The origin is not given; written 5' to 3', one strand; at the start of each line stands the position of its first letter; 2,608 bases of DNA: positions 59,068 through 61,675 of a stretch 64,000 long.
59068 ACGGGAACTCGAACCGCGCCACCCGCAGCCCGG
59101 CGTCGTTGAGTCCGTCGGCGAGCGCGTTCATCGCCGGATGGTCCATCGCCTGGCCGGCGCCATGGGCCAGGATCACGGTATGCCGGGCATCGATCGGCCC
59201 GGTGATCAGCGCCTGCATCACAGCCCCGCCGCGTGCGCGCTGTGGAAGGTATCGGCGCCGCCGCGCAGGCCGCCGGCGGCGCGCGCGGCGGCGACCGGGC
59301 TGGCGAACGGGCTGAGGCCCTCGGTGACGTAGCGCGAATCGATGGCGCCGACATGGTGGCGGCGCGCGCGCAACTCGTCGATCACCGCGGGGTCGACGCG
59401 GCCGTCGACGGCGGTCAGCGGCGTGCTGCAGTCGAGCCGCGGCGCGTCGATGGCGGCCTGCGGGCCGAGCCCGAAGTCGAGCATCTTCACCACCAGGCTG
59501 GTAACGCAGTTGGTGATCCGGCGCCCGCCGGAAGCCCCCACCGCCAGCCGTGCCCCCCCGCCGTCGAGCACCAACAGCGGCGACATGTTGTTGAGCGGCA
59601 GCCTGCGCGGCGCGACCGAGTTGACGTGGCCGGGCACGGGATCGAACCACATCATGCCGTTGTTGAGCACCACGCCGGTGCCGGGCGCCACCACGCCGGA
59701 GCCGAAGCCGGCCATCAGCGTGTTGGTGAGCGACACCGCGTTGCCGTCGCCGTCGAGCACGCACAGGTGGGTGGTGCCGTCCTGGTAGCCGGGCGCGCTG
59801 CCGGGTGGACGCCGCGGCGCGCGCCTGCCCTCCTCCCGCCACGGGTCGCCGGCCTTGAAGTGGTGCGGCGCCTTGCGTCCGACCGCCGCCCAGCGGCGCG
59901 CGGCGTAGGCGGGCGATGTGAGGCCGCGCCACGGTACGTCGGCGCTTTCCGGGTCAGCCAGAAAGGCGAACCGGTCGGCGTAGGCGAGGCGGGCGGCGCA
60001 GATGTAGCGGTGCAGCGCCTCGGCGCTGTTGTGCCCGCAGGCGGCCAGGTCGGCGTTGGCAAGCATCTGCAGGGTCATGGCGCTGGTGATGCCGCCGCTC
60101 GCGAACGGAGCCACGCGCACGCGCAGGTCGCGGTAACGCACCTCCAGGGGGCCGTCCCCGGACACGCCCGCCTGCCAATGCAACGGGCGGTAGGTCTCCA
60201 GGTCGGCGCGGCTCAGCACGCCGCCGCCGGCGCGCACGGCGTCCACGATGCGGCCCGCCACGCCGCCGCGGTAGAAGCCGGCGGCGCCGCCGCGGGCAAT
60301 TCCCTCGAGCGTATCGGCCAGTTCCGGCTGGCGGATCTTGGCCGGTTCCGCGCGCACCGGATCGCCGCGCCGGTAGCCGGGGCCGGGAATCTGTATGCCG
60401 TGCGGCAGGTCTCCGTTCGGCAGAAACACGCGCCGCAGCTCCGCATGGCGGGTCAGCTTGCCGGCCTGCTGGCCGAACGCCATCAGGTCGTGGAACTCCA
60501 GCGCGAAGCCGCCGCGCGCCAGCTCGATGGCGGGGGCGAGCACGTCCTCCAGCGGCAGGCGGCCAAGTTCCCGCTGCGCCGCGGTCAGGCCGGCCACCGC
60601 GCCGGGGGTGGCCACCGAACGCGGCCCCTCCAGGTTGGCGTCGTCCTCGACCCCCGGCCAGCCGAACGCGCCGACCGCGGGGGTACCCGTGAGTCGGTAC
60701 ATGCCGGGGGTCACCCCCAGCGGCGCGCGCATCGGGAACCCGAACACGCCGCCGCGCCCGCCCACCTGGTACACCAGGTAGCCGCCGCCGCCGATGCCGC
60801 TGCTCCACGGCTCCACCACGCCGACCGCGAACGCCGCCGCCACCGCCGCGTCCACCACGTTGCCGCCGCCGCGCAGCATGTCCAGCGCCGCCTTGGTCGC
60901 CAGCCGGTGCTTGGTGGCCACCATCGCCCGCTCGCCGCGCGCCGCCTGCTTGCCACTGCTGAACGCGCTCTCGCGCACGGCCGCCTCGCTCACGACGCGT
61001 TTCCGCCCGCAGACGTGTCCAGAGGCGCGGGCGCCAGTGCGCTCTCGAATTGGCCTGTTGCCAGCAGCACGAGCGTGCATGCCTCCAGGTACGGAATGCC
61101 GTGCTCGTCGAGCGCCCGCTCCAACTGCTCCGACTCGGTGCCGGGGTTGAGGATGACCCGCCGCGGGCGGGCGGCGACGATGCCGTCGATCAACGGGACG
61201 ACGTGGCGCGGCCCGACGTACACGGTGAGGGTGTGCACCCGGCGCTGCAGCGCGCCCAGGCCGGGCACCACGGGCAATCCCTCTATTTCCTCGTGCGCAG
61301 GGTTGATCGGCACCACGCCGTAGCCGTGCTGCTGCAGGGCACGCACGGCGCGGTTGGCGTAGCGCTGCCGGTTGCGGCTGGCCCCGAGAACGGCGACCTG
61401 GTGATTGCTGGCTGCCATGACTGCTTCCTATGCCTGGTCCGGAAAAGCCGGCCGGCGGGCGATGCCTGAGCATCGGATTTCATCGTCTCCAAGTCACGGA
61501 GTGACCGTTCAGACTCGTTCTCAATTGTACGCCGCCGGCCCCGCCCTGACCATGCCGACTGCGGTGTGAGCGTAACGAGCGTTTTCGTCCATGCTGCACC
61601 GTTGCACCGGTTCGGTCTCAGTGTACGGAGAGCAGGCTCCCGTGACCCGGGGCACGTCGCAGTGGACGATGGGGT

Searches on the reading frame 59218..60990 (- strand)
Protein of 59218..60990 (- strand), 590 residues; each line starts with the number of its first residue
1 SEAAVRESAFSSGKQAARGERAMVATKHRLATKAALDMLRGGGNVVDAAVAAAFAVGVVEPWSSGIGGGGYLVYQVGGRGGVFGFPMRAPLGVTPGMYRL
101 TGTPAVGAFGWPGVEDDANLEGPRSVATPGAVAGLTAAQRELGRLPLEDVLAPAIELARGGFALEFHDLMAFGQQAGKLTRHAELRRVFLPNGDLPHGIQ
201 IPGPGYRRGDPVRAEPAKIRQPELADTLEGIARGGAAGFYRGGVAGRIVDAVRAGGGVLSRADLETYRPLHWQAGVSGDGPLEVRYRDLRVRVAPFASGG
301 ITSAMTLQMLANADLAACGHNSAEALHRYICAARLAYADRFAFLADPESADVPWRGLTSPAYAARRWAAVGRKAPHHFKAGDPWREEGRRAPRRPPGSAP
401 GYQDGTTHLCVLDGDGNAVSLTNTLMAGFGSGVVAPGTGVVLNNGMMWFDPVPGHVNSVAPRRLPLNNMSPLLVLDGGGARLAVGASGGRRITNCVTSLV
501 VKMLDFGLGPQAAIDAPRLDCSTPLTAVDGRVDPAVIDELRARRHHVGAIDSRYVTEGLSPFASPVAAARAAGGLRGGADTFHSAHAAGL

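Call 14: search_protein_families(library=pfam, proteins=[window:59218-60990:-])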
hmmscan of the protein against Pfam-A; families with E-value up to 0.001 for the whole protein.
window:59218-60990:- (590 aa): 1 family
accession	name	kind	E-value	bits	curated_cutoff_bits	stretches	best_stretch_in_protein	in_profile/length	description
PF01019.26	G_glu_transpept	-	3.1e-114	383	27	1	37-555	2-488/512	Gamma-glutamyltranspeptidase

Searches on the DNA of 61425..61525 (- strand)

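Call 13: search_dna_similar(query=window:61425-61525:-, collection=plasmids, mode=distant, max_evalue=1, max_rows=40)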
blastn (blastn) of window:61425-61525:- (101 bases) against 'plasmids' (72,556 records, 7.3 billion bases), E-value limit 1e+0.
Records with a match: 4; places in all: 4; records where one place covers at least 80% of the query: 0.
Best place of each record, by identity: >=99% 1; 80-90% 3.
By first word of the organism name: Paracoccus 1; Martelella 1; Azospirillum 1; Shinella 1.
By predicted mobility (MOB-suite, as given by PLSDB): non-mobilizable 2; conjugative 1; mobilizable 1.
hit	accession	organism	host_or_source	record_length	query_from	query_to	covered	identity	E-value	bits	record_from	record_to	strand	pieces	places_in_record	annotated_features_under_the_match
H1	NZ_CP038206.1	Paracoccus pantotrophus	single cell,soil associated with ...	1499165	44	91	48%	82.4%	6e-3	46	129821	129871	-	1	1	none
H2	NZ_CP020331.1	Martelella mediterranea DSM 17316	-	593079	50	85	36%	83.3%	8e-1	39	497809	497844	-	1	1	LysR family transcriptional regulator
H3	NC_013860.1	Azospirillum sp. B510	-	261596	62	90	29%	89.7%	8e-1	40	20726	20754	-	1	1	lysylphosphatidylglycerol synthase transmembrane domain-containing ...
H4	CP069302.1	Shinella sp. PSBB067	monoisolate,Minnesota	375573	58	78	21%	100.0%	8e-1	39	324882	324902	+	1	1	carbohydrate kinase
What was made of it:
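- Tried and rejected: PLSDB plasmids. blastn gave only short chance hits in Alphaproteobacteria (call 13).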
